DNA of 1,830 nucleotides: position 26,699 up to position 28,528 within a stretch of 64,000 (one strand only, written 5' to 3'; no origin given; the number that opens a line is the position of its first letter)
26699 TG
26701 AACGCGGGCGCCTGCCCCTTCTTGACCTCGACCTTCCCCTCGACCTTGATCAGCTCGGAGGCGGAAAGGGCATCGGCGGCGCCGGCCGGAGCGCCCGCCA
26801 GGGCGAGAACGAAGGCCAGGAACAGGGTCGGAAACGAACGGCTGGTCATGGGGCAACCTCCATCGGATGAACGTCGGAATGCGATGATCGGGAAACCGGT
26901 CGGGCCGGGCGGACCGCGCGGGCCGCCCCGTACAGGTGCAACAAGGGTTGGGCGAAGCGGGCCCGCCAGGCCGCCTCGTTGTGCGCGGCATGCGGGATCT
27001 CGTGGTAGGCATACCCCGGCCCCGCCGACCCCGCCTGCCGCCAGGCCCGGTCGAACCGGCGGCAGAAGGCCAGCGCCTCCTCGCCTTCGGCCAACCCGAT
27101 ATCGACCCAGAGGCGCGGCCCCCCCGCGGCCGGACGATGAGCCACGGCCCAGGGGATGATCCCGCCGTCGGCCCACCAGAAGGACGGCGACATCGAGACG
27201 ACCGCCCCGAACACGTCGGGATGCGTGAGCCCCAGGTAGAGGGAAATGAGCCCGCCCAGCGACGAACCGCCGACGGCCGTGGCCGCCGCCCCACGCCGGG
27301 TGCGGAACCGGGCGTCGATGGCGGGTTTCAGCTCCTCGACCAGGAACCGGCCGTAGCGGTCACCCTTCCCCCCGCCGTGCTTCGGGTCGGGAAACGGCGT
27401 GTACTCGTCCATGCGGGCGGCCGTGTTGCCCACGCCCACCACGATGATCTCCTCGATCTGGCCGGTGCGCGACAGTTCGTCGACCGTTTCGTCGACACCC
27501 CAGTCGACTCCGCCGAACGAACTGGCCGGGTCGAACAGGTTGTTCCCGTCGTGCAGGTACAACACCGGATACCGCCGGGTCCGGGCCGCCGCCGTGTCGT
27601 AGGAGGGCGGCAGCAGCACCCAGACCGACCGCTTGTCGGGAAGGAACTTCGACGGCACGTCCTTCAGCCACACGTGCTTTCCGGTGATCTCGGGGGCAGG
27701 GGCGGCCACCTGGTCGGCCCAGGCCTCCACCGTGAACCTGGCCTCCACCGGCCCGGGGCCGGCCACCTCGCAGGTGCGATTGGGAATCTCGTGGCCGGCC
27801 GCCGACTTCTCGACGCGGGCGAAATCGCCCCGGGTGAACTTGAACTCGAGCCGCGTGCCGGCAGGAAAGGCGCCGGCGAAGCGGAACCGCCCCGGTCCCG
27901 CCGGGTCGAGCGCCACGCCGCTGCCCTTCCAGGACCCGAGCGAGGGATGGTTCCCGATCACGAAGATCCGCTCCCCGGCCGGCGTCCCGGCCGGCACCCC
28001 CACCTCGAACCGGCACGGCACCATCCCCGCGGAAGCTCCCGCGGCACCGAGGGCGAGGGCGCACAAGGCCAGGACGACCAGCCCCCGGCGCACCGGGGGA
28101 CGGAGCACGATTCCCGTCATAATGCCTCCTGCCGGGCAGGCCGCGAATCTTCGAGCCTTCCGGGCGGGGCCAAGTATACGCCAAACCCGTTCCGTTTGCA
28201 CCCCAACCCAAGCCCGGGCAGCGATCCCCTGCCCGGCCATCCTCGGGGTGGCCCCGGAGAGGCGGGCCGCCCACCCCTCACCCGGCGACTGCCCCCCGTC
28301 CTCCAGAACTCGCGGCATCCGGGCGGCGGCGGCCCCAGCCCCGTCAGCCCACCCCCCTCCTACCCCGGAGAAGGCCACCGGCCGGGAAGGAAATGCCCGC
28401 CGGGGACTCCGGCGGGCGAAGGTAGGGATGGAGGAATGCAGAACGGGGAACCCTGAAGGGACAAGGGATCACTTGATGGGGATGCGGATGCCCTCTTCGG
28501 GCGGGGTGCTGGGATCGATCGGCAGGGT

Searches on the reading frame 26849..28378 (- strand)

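Call 32: search_protein_families(library=pfam, proteins=[window:26849-28378:-], max_evalue=0.001)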
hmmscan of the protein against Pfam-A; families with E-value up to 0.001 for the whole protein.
window:26849-28378:- (510 aa): 4 families
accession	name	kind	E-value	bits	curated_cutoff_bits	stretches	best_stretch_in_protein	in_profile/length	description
PF00756.26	Esterase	-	3.1e-33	116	22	1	243-481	1-250/251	Putative esterase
PF00686.25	CBM_20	-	9.4e-08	32.2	23.3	1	120-205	2-87/97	Starch binding domain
PF00561.26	Abhydrolase_1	-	2.7e-05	24.4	25.8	1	357-408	61-103/245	alpha/beta hydrolase fold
PF12146.15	Hydrolase_4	-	0.00034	20.4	27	1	358-411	69-123/239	Serine aminopeptidase, S33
